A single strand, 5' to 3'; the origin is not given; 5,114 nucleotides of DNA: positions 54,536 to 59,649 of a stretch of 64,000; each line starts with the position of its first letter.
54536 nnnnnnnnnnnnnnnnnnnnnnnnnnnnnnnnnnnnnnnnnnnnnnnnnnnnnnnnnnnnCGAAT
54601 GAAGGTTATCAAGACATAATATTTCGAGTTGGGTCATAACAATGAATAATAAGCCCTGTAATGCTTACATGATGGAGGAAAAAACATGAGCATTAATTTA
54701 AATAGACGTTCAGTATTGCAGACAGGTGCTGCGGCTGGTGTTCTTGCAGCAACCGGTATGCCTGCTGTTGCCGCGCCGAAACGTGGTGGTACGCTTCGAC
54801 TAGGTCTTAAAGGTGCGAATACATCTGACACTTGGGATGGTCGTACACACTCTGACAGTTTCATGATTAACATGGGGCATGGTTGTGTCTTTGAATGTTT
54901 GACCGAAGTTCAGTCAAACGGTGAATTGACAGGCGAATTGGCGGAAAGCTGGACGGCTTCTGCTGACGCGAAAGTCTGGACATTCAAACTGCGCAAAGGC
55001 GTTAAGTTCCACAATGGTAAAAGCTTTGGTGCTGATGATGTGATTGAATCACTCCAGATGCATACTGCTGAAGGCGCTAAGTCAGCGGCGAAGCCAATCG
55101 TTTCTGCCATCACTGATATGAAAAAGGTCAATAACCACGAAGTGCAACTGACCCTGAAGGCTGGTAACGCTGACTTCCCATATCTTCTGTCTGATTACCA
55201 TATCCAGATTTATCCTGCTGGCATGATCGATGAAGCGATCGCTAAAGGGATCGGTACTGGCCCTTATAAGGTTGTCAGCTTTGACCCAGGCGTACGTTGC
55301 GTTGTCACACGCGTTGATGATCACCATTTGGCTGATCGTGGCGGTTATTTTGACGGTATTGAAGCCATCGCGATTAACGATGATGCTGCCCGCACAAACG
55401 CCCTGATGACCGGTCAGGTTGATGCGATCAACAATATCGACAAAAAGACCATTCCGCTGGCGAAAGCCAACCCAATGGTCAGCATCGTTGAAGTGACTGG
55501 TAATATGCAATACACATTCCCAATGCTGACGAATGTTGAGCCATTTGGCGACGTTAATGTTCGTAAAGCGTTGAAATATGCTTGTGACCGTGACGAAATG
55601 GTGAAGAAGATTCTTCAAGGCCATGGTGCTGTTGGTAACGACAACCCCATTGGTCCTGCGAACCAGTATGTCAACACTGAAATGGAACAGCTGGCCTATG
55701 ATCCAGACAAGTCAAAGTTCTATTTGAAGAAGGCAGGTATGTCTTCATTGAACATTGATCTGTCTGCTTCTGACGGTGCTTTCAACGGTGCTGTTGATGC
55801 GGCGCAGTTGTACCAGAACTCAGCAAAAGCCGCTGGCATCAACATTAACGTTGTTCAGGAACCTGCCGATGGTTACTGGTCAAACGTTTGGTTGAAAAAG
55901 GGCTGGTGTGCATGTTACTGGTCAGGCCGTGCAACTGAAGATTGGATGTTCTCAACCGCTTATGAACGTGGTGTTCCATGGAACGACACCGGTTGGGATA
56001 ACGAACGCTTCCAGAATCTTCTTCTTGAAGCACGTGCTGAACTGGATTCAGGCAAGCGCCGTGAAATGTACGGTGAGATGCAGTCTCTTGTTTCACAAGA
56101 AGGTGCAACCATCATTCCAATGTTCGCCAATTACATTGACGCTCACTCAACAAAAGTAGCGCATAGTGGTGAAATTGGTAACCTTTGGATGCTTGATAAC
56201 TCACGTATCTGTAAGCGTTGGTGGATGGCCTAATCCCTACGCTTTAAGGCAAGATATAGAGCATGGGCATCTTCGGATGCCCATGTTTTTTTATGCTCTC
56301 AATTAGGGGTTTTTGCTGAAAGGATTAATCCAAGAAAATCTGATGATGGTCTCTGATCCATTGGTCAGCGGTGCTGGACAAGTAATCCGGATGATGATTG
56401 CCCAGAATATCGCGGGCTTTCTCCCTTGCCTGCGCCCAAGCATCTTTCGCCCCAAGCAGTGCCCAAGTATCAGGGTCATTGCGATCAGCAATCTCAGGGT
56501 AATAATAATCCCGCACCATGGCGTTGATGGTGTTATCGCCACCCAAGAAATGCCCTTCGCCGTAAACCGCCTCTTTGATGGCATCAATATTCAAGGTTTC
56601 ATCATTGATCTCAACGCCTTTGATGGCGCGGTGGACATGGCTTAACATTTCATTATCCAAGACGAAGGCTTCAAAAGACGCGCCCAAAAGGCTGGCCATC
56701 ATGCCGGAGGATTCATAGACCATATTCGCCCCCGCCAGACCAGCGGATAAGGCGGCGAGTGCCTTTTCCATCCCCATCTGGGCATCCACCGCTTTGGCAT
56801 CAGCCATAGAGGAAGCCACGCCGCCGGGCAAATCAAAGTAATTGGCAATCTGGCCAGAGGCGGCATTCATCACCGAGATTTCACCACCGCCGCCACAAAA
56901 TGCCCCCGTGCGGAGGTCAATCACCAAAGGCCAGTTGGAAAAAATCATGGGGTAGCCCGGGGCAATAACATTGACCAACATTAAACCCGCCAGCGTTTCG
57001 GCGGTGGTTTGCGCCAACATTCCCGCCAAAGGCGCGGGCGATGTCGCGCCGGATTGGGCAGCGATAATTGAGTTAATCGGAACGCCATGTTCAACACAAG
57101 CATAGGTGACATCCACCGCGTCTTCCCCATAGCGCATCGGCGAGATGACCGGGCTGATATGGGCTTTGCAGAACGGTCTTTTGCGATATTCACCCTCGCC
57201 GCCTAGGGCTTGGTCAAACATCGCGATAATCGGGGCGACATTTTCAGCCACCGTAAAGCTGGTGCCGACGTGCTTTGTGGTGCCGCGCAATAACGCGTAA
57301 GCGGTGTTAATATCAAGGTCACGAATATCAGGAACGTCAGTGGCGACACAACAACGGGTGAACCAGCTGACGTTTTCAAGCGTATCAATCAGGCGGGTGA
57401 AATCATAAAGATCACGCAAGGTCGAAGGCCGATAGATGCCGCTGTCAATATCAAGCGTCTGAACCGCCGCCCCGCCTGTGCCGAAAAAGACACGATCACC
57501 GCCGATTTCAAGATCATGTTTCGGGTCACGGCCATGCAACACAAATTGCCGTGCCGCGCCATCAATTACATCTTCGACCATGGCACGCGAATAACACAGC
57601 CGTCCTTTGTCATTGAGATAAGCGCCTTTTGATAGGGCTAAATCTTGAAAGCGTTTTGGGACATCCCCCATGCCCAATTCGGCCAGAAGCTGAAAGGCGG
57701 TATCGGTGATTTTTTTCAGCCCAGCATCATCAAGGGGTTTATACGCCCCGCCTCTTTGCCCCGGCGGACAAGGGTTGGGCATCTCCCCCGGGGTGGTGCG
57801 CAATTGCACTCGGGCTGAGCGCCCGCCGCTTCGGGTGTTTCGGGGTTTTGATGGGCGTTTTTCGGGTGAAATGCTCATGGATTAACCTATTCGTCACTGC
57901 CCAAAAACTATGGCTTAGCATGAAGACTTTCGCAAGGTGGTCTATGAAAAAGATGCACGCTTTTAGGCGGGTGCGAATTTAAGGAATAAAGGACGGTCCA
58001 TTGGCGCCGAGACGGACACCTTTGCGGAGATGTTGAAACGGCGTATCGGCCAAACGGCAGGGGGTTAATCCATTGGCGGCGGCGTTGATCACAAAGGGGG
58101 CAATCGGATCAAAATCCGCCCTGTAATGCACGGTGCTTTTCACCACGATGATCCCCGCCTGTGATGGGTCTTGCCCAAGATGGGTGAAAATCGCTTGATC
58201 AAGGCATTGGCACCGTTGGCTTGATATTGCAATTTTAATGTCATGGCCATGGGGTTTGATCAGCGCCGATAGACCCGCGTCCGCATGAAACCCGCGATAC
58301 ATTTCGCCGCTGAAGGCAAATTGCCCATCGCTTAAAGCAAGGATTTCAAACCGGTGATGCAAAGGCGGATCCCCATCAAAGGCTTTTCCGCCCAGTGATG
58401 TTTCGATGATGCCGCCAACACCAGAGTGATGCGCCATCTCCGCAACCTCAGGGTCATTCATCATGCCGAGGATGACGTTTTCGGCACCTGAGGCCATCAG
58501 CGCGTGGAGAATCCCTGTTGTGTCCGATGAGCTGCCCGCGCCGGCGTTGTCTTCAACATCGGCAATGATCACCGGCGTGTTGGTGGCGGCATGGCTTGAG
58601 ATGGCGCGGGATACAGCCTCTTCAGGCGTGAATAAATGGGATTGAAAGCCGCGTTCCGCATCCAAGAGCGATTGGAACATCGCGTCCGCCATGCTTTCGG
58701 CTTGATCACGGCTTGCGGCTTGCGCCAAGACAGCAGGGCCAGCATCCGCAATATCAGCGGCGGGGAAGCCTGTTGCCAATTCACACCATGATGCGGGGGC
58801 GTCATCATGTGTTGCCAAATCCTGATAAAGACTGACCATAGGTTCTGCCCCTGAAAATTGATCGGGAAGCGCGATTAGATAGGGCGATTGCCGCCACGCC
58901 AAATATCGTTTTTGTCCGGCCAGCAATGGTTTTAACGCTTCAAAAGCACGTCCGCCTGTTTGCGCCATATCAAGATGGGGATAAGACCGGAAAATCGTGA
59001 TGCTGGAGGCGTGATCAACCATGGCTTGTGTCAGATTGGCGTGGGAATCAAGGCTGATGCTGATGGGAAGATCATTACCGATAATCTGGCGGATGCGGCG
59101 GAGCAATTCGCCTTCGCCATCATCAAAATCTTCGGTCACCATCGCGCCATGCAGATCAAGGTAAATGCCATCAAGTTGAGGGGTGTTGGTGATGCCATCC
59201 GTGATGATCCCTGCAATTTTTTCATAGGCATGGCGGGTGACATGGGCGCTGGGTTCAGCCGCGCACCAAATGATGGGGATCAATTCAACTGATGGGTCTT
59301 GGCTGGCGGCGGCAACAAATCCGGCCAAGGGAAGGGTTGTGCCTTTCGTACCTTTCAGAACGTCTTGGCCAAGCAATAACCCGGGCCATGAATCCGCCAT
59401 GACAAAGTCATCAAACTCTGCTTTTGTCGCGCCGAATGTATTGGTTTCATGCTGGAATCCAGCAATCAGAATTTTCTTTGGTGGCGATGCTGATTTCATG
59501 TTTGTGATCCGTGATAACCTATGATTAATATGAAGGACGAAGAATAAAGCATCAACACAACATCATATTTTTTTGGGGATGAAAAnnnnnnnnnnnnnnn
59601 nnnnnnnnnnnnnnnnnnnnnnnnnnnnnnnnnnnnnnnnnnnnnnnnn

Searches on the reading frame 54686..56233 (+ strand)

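Call 15: search_protein_families(library=pfam, proteins=[window:54686-56233:+], max_evalue=0.00001)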
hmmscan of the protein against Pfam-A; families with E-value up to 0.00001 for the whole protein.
window:54686-56233:+ (515 aa): 1 family
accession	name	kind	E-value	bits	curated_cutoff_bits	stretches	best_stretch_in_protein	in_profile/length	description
PF00496.27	SBP_bac_5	-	3.2e-73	247.4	32.4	1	81-423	2-357/368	Bacterial extracellular solute-binding proteins, family 5 Middle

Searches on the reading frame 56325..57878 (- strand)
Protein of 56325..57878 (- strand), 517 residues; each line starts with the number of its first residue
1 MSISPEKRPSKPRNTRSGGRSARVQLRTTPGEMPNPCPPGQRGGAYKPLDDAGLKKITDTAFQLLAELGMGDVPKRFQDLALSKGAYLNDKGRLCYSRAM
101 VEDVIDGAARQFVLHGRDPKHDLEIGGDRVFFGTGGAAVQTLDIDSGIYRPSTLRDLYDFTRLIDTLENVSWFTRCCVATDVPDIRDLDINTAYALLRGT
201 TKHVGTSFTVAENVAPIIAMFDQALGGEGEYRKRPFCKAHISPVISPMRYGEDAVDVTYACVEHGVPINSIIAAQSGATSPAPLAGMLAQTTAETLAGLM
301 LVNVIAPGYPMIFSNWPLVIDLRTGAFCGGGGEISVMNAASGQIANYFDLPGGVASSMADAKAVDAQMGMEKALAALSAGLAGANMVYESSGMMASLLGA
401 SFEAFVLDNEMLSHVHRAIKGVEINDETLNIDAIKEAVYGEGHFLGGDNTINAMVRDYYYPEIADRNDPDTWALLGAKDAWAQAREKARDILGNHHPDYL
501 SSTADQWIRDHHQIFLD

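Call 15: search_protein_families(library=pfam, proteins=[window:56325-57878:-], max_evalue=0.00001)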
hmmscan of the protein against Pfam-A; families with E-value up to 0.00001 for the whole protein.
window:56325-57878:- (517 aa): 1 family
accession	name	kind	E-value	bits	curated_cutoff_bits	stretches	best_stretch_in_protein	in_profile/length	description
PF06253.16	MTTB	-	3.2e-104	349.1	25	1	16-510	1-490/500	Trimethylamine methyltransferase (MTTB)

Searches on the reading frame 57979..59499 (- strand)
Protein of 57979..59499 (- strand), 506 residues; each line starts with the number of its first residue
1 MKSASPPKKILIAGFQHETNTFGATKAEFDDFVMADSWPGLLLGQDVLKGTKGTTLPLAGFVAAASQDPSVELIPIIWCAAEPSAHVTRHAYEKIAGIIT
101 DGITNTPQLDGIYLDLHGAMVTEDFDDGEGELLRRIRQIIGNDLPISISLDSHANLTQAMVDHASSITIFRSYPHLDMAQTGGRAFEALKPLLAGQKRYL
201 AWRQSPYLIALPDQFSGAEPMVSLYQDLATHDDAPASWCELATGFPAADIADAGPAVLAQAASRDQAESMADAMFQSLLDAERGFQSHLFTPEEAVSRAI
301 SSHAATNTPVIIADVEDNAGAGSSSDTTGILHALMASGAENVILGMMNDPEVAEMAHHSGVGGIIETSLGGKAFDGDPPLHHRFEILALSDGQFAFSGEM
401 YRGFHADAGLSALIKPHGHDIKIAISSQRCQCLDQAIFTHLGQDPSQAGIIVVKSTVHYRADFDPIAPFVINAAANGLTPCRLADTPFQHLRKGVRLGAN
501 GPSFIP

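Call 15: search_protein_families(library=pfam, proteins=[window:57979-59499:-], max_evalue=0.00001)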
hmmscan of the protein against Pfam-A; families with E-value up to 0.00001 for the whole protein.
window:57979-59499:- (506 aa): 2 families
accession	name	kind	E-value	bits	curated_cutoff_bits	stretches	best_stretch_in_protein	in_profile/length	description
PF07364.17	DUF1485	-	2.9e-83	279.9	22.8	1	9-299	1-289/290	Metallopeptidase family M81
PF07171.17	MlrC_C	-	1.9e-47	162.2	27.2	1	312-490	1-178/178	MlrC C-terminus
